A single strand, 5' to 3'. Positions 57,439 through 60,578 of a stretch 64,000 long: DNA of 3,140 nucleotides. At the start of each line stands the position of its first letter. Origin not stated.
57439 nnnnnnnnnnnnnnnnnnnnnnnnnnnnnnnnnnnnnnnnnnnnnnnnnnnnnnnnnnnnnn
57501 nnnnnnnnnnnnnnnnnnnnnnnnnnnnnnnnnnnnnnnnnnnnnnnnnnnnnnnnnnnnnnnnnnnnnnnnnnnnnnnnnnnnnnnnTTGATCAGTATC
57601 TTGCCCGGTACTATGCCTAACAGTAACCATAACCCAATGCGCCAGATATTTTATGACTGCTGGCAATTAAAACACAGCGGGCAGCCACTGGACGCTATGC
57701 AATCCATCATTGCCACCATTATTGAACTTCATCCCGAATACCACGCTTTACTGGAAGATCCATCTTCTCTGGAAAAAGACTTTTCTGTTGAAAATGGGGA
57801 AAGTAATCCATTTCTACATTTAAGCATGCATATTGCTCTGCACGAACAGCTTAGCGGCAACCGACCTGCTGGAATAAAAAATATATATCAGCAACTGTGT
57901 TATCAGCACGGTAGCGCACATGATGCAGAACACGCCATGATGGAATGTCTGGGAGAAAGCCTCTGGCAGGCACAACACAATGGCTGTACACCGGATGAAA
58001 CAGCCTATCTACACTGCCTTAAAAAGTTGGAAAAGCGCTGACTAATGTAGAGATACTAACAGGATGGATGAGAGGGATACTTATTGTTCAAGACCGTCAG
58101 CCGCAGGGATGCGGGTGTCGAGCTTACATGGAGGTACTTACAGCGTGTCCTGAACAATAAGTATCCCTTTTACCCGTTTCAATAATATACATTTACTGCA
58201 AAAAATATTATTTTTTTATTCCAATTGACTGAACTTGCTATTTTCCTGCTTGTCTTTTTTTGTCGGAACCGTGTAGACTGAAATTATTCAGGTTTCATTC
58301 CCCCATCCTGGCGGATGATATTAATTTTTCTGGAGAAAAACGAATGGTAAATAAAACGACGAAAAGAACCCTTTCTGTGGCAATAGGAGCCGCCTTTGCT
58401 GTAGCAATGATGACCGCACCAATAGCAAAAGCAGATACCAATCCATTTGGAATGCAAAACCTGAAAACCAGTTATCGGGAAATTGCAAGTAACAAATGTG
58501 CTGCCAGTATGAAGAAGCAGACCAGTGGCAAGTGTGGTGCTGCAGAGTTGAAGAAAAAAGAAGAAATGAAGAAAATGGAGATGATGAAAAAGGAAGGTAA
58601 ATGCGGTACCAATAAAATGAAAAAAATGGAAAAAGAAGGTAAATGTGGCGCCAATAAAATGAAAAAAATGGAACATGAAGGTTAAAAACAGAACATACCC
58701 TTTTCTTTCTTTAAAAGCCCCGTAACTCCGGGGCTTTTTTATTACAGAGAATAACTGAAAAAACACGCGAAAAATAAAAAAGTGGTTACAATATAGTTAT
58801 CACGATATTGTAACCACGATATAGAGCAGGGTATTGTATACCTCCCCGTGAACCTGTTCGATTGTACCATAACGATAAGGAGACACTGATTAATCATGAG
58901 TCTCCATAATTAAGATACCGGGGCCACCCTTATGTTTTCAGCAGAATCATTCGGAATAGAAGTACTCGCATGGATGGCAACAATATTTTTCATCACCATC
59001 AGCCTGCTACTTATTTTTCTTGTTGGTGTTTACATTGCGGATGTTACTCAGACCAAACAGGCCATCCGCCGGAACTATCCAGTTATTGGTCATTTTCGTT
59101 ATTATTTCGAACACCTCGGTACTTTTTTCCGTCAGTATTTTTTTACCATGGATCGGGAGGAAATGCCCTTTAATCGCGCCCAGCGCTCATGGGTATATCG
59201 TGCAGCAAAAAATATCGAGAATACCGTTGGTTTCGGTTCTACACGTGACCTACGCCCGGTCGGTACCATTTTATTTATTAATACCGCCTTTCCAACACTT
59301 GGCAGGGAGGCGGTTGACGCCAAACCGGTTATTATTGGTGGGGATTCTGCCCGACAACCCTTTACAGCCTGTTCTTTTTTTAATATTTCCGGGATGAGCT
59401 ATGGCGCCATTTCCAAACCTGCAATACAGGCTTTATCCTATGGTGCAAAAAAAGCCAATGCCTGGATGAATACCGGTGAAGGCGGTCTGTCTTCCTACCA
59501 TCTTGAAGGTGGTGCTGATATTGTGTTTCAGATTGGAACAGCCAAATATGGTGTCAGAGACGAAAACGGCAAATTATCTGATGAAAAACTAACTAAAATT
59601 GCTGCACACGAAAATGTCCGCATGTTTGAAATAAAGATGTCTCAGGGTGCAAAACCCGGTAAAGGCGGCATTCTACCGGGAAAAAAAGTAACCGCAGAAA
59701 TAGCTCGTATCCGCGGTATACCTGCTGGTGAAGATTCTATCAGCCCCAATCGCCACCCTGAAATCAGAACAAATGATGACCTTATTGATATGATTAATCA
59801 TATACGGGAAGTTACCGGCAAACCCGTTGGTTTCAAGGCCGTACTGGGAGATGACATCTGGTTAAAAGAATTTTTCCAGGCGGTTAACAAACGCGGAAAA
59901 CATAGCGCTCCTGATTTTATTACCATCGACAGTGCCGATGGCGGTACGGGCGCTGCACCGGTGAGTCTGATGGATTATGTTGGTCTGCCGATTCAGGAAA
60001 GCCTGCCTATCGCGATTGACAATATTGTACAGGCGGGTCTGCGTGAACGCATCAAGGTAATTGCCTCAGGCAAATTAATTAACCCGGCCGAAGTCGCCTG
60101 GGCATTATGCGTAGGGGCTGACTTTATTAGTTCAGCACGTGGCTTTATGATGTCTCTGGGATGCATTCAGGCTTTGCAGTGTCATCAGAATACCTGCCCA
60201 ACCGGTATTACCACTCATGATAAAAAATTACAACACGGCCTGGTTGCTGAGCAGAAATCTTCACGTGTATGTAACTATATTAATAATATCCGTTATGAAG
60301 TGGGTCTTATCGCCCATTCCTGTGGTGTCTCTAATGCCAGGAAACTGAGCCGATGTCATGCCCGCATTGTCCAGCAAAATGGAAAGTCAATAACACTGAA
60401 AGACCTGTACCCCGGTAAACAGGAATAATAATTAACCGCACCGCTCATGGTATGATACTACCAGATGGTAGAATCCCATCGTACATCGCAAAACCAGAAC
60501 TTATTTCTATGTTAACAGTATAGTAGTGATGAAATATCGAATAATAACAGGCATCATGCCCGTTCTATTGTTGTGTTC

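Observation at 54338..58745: Putative metal/thiol-stress island: PbrR/CadR-like MerR regulator - DUF1015 - gshA (TTG start) - DUF1841 - secreted Cys/Met-rich protein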

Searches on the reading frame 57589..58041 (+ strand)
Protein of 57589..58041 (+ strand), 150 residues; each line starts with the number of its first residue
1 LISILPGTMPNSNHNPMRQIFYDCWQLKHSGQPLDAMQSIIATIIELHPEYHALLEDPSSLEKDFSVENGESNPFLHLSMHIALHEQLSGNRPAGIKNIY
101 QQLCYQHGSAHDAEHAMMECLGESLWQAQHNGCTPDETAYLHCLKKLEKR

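Call 3: search_protein_families(library=pfam, proteins=[window:57589-58041:+], max_evalue=0.01)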
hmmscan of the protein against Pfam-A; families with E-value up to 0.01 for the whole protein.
window:57589-58041:+ (150 aa): 1 family
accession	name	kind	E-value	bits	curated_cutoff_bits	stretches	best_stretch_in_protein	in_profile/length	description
PF08897.16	DUF1841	-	4.2e-53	179.5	24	1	15-146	3-135/135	Domain of unknown function (DUF1841)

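Call 4: search_protein_families(library=ncbifam, proteins=[window:57589-58041:+], max_evalue=0.01)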
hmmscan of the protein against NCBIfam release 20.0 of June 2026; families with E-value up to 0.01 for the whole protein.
window:57589-58041:+ (150 aa): 0 families

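Call 21: find_homologous_proteins(query=window:57613-58041:+, max_evalue=0.001)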
Query window:57613-58041:+ (142 aa): 5408 proteins with E <= 0.001 among 5419 candidates; the best 120 are listed.
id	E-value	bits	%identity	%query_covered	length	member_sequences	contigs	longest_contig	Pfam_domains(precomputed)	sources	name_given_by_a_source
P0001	4.2e-93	327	99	100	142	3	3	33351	PF08897.17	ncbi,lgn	-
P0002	1.5e-77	276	88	97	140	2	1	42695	PF08897.17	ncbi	-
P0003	4.9e-77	275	84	99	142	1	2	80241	PF08897.17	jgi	-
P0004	2.0e-63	231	70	99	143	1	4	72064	PF08897.17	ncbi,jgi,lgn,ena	-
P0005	7.9e-60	219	65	99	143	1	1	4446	PF08897.17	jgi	jgi:Domain of unknown function (DUF1841)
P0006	4.9e-59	216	65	99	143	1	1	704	PF08897.17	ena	-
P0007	6.9e-59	216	65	100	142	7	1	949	PF08897.17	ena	-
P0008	1.4e-58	215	65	100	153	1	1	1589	PF08897.17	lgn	-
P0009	1.4e-58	215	64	98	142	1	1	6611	PF08897.17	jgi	jgi:hypothetical protein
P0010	1.7e-58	215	65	98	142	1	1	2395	PF08897.17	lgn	-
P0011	5.8e-58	213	65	100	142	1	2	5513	PF08897.17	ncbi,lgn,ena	-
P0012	6.1e-58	213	64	98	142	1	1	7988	PF08897.17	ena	-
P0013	6.8e-58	213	65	99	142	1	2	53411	PF08897.17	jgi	jgi:hypothetical protein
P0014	1.3e-57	212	64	99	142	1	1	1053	PF08897.17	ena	-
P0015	1.8e-57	211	65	98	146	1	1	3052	PF08897.17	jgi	-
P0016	2.8e-57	211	66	98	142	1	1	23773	PF08897.17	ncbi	-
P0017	3.0e-57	211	63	98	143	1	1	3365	PF08897.17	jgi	jgi:hypothetical protein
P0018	3.6e-57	210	65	98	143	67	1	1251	PF08897.17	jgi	jgi:hypothetical protein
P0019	4.2e-57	210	64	98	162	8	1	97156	PF08897.17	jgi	-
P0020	5.1e-57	210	63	98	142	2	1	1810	PF08897.17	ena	-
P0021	5.1e-57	210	63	98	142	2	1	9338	PF08897.17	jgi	jgi:hypothetical protein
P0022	6.6e-57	209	64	98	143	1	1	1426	PF08897.17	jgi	-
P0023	9.0e-57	209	63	98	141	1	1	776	PF08897.17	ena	-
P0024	1.3e-56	209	62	98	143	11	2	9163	PF08897.17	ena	-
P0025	1.4e-56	208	63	98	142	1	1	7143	PF08897.17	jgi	jgi:hypothetical protein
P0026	2.3e-56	208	63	98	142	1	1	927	PF08897.17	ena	-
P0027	2.4e-56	208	63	98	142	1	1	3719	PF08897.17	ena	-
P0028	2.4e-56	208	61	98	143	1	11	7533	PF08897.17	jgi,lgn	-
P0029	2.5e-56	208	63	100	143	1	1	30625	PF08897.17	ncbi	-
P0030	3.1e-56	207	63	98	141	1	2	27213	PF08897.17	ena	-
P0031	3.5e-56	207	64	99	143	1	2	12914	PF08897.17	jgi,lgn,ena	-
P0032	3.6e-56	207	65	98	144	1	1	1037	PF08897.17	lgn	-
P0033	4.8e-56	207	63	98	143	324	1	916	PF08897.17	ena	-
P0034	5.0e-56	207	61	99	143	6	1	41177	PF08897.17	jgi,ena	-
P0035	5.5e-56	206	63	98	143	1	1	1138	PF08897.17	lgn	-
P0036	5.7e-56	206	65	98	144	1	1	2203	PF08897.17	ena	-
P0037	6.3e-56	206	63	98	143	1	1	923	PF08897.17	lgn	-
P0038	7.4e-56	206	62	98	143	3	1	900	PF08897.17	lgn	-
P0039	1.0e-55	206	63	98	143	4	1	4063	PF08897.17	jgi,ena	-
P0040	1.0e-55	206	63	98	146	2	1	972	PF08897.17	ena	-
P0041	1.2e-55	205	62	98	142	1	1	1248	PF08897.17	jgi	jgi:hypothetical protein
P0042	1.2e-55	205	64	98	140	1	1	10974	PF08897.17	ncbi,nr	ncbi:MAG: DUF1841 family protein [Gammaproteobacteria bacterium]|nr:DUF1841 family protein [Gammapro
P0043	1.2e-55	205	64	98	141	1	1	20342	PF08897.17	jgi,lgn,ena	-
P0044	1.3e-55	205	63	99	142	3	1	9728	PF08897.17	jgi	-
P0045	1.7e-55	205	63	99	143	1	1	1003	PF08897.17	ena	-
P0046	1.7e-55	205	65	99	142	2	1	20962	PF08897.17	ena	-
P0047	2.5e-55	204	61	100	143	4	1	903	PF08897.17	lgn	-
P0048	2.8e-55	204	62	99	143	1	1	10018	PF08897.17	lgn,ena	-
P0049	3.3e-55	204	63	98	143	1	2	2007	PF08897.17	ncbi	-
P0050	4.3e-55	204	61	98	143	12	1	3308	PF08897.17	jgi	jgi:hypothetical protein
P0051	4.5e-55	204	63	98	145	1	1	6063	PF08897.17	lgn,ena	-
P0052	4.8e-55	203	61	100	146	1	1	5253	PF08897.17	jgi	-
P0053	6.3e-55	203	60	98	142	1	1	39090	PF08897.17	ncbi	-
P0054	6.3e-55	203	61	100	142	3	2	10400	PF08897.17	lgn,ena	-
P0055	6.3e-55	203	62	100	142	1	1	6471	PF08897.17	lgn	-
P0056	6.7e-55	203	63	98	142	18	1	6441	PF08897.17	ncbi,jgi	-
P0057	6.9e-55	203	60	100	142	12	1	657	PF08897.17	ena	-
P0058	6.9e-55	203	62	99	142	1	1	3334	PF08897.17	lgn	-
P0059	7.4e-55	203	63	98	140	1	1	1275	PF08897.17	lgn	-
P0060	8.5e-55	203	63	98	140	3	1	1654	PF08897.17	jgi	jgi:hypothetical protein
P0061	9.1e-55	203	62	98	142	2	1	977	PF08897.17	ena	-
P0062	1.1e-54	202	63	98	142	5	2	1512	PF08897.17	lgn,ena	-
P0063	1.1e-54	202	60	100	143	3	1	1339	PF08897.17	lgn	-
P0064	1.2e-54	202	63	98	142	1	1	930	PF08897.17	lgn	-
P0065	1.4e-54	202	62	98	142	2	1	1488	PF08897.17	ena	-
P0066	1.5e-54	202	61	100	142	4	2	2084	PF08897.17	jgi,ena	jgi:hypothetical protein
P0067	1.6e-54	202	63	98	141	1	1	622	PF08897.17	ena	-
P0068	1.6e-54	202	63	98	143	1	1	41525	PF08897.17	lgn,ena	-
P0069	1.6e-54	202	60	100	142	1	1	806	PF08897.17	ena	-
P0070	1.6e-54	202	60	100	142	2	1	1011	PF08897.17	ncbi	-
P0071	1.8e-54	202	63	98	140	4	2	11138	PF08897.17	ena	-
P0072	2.5e-54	201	61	100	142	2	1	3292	PF08897.17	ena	-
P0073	2.7e-54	201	61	100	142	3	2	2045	PF08897.17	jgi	jgi:hypothetical protein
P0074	2.7e-54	201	61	98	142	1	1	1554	PF08897.17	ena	-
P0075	2.8e-54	201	62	98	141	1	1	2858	PF08897.17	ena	-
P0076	4.2e-54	200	60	98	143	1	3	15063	PF08897.17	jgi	-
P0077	4.9e-54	200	62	99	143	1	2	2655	PF08897.17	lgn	-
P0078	4.9e-54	200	60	98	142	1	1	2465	PF08897.17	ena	-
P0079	5.1e-54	200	60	99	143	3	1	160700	PF08897.17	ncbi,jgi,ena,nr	ncbi:MAG: hypothetical protein COA54_06835 [Thiotrichaceae bacterium]|nr:MAG: hypothetical protein C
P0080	5.6e-54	200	63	98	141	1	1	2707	PF08897.17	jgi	jgi:hypothetical protein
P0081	6.3e-54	200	67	92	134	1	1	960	PF08897.17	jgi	jgi:hypothetical protein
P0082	7.5e-54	200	60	98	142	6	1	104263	PF08897.17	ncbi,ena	-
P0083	8.2e-54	199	60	98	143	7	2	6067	PF08897.17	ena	-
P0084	8.4e-54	199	62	98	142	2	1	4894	PF08897.17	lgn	-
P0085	9.4e-54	199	61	98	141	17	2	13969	PF08897.17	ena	-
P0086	1.0e-53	199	61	98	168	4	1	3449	PF08897.17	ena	-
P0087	1.1e-53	199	60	98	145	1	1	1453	PF08897.17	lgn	-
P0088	1.2e-53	199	58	99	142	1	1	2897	PF08897.17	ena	-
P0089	1.2e-53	199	60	98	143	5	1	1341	PF08897.17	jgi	-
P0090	1.3e-53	199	62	98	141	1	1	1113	PF08897.17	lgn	-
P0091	1.4e-53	199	60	100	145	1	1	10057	PF08897.17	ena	-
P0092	1.5e-53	199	60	98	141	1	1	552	PF08897.17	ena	-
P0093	1.6e-53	198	62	98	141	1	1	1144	PF08897.17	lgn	-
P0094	2.3e-53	198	62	98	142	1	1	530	PF08897.17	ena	-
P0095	2.3e-53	198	61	98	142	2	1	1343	PF08897.17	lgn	-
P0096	2.3e-53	198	59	100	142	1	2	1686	PF08897.17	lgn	-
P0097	2.6e-53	198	63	98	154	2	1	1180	PF08897.17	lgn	-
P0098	3.1e-53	198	60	98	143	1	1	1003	PF08897.17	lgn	-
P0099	4.2e-53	197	58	99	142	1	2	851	PF08897.17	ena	-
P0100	4.2e-53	197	59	100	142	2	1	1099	PF08897.17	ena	-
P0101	5.0e-53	197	62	98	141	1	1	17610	PF08897.17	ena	-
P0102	7.9e-53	196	62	98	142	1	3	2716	PF08897.17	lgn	-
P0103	9.2e-53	196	57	100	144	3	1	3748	PF08897.17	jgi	jgi:hypothetical protein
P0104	1.0e-52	196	60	98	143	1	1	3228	PF08897.17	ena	-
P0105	1.1e-52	196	62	96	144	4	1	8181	PF08897.17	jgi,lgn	jgi:hypothetical protein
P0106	1.1e-52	196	60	98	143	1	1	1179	PF08897.17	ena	-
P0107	2.2e-52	195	59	100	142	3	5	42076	PF08897.17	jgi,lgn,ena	-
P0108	2.2e-52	195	57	99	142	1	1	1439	PF08897.17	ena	-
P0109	2.2e-52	195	60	99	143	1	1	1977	PF08897.17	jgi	-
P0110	2.3e-52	195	61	99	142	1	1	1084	PF08897.17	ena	-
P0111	2.3e-52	195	61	98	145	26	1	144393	PF08897.17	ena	-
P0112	2.5e-52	195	61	96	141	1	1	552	PF08897.17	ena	-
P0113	2.9e-52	194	58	98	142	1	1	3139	PF08897.17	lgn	-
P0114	4.4e-52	194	62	96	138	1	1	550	PF08897.17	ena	-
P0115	4.5e-52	194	62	98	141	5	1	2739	PF08897.17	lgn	-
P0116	4.6e-52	194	58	98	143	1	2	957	PF08897.17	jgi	-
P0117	5.1e-52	194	61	96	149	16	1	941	PF08897.17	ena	-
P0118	1.0e-51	193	61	96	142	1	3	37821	PF08897.17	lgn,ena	-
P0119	1.0e-51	193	60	98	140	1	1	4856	PF08897.17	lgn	-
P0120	1.1e-51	193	61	98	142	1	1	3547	PF08897.17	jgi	jgi:hypothetical protein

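Call 24: find_related_loci(query=A1, collection=genome_contigs, flank=8000)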
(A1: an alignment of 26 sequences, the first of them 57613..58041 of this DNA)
Query A1 (142 aa) in genome_contigs; peptide patterns used: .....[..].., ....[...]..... (x = any residue, [..] = any of these).
600 stretches matched a pattern (row limit reached: there are more); 597 encode a relative of the query (tblastn E <= 1e-3); the best 80 are kept; 80 distinct loci.
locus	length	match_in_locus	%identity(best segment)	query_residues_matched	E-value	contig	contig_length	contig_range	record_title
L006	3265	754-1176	63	1-141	2e-58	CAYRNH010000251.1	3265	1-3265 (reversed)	MAG TPA_asm: uncultured Thiotrichaceae bacterium isolate SRP214966_co3_394 genome assembly, contig: NODE_67171_length_32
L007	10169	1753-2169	60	1-139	3e-57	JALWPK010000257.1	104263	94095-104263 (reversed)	MAG: Gammaproteobacteria bacterium isolate M2_maxbin2_scaf2bin.326 M2_NODE_95_length_104263_cov_13.018927, whole genome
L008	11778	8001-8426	59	1-142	8e-57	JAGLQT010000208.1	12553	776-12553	MAG: Gammaproteobacteria bacterium isolate RS_8_68 ROV157_8.bin.68.fa_208, whole genome shotgun sequence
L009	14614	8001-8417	62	1-139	3e-56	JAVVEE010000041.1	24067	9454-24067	MAG: Gammaproteobacteria bacterium isolate TamC13-13 NODE_41_length_24067_cov_9.992622, whole genome shotgun sequence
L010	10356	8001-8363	64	19-139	5e-51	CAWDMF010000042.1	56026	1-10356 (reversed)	MAG: uncultured Gammaproteobacteria bacterium isolate MFD03551.bin.2.90 genome assembly, contig: contig_54203, whole gen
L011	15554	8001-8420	54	1-139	1e-49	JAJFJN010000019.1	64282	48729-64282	MAG: Gammaproteobacteria bacterium isolate OFTM226 OFTM226_18, whole genome shotgun sequence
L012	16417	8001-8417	58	1-139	2e-46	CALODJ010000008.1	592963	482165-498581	MAG: uncultured Gammaproteobacteria bacterium isolate HOU_bin.0136 genome assembly, contig: contig_12435, whole genome s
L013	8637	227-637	52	3-139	1e-46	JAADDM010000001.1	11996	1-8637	MAG: Gammaproteobacteria bacterium isolate L_MaxBin.137 contig-127_6062, whole genome shotgun sequence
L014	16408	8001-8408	48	3-139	1e-45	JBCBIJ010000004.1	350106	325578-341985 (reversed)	MAG: Pseudomonadota bacterium isolate J06623_3 NODE_4_length_350106_cov_9.446469, whole genome shotgun sequence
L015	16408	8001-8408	49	5-139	2e-45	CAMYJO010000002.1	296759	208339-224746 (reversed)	MAG: uncultured Gammaproteobacteria bacterium isolate ES_Gamma_034 genome assembly, contig: scaffold_23, whole genome sh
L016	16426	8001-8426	50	1-141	2e-45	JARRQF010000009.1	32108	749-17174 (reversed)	MAG: Candidatus Thiodiazotropha sp. isolate Spart_195_MAG scaffold_173, whole genome shotgun sequence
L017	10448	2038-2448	49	3-139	3e-45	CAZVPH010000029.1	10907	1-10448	MAG TPA_asm: uncultured Thiosulfatimonas sp. isolate binchicken_co173_435 genome assembly, contig: NODE_20337_length_109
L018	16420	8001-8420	51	1-139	7e-45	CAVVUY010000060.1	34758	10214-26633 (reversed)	MAG: uncultured Gammaproteobacteria bacterium isolate MFD02923.bin.2.39 genome assembly, contig: contig_55051, whole gen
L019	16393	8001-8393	50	3-133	2e-44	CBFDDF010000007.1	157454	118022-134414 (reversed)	MAG TPA_asm: uncultured Thiomicrorhabdus sp. isolate SRR26215680_binner23_Refined_65 genome assembly, contig: ERZ2507347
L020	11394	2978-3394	49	1-138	1e-43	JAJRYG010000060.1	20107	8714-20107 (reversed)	MAG: Gammaproteobacteria bacterium isolate Dive96_bin3.258 k141_2531855, whole genome shotgun sequence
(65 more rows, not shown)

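Call 28: predict_structure(alignment_id=A1)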
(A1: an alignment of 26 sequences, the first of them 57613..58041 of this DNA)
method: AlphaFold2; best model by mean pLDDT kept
length: 142 residues; sequences in the alignment: 26
mean_pLDDT: 90.4   pTM: 0.80
mean pLDDT of the five models: 90.4, 89.9, 89.1, 88.4, 87.8
residues with pLDDT >= 90: 117; 70-90: 15; 50-70: 5; < 50: 5
segments of 3 or more residues with pLDDT < 50: 1-5
pLDDT, mean of each block of 10 residues (from residue 1): 61 96 95 94 94 83 82 93 94 96 95 93 94 95 83
secondary structure, 60 per line:
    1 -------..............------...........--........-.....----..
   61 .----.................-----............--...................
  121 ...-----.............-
elements in order: H8-21 H28-38 H41-48 H50-54 H66-82 H88-99 H102-123 H129-141

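Call 52: search_solved_structures(query=A1, max_evalue=1)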
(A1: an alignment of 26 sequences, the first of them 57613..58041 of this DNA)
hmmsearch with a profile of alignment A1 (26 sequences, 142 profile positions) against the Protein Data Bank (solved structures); distinct sequences matched with E-value up to 1: 2.
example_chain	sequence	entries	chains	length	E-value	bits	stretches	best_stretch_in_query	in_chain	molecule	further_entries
7pnt_X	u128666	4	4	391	0.2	14.7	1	63-108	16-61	28S ribosomal protein S29, mitochondrial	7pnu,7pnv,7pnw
8adn_C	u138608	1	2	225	0.85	12.7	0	25-95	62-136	Proteasome subunit alpha type-4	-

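Call 77: search_protein_representatives(alignment_id=A1)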
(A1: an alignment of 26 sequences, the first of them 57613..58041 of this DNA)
Query: 26 sequences, 142 profile positions. Proteins with E-value up to 0.001 (for the whole library): 1293; up to 1e-10: 730; up to 1e-30: 162. The best 150 are listed.
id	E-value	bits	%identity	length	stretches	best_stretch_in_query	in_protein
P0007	4.8e-72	256.7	-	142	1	1-141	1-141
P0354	3.4e-58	211.8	-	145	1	1-141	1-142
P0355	2.8e-55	202.3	-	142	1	1-140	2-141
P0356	7.2e-54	197.7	-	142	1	1-139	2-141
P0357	1.8e-52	193.2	-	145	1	2-141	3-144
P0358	6.0e-51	188.3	-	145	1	1-141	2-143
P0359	2.0e-49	183.3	-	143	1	2-139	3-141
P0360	5.1e-49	182.0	-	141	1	1-138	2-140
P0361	8.1e-49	181.4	-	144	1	1-138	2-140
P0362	1.7e-48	180.3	-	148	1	1-141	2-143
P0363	1.0e-47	177.8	-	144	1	3-141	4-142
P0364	1.1e-47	177.7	-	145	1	3-138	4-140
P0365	5.2e-47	175.5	-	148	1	2-139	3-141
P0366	5.6e-47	175.4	-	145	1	1-141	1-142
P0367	7.7e-46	171.7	-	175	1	2-140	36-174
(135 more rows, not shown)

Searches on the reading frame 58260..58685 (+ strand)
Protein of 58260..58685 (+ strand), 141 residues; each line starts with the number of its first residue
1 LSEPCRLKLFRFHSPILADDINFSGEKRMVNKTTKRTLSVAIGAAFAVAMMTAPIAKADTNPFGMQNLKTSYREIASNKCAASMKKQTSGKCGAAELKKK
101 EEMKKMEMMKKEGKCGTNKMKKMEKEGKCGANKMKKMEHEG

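Call 3: search_protein_families(library=pfam, proteins=[window:58260-58685:+], max_evalue=0.01)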
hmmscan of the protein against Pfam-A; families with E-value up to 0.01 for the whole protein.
window:58260-58685:+ (141 aa): 0 families

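Call 4: search_protein_families(library=ncbifam, proteins=[window:58260-58685:+], max_evalue=0.01)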
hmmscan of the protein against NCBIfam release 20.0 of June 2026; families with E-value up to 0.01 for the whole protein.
window:58260-58685:+ (141 aa): 2 families
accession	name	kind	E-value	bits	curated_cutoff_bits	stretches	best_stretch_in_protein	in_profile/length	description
NF050188.1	OxThioModRiPPHvfA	equivalog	1.7e-05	25.3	95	1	44-133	8-92/96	oxazolone/thioamide-modified RiPP metallophore HvfA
NF050137.2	KCGExKCG_twice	domain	0.0017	18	19.5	1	112-135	6-27/29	HvfA family oxazolone/thioamide-modified RiPP metallophore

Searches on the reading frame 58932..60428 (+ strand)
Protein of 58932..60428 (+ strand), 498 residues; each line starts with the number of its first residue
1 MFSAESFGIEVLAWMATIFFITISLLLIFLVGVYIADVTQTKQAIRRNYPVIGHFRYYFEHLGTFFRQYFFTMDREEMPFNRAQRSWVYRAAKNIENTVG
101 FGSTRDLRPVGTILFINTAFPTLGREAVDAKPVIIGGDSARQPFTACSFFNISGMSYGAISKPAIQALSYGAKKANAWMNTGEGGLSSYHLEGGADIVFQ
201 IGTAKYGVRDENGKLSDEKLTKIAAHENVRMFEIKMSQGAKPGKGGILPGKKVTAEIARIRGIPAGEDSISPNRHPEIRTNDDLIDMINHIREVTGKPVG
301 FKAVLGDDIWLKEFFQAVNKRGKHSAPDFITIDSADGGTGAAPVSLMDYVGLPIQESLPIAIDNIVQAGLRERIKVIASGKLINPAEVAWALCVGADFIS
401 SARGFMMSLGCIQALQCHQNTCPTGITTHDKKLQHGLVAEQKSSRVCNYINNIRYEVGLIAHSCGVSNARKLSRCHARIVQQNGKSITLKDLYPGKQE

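Call 3: search_protein_families(library=pfam, proteins=[window:58932-60428:+], max_evalue=0.01)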
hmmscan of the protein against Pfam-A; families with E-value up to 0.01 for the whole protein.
window:58932-60428:+ (498 aa): 1 family
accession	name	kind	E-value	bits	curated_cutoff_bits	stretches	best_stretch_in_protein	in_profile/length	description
PF01645.23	Glu_synthase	-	1.5e-89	301.2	20.4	1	132-465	51-367/369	Conserved region in glutamate synthase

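Call 4: search_protein_families(library=ncbifam, proteins=[window:58932-60428:+], max_evalue=0.01)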
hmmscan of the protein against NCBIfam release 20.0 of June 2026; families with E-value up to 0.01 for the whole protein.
window:58932-60428:+ (498 aa): 2 families
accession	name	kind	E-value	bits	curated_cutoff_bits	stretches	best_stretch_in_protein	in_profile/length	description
NF008730.0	PRK11750.1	equivalog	5.4e-41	140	1047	1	149-471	860-1164/1490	glutamate synthase large subunit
TIGR02151.1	IPP_isom_2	equivalog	0.0047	15.9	281.3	1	370-408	256-294/338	type 2 isopentenyl-diphosphate Delta-isomerase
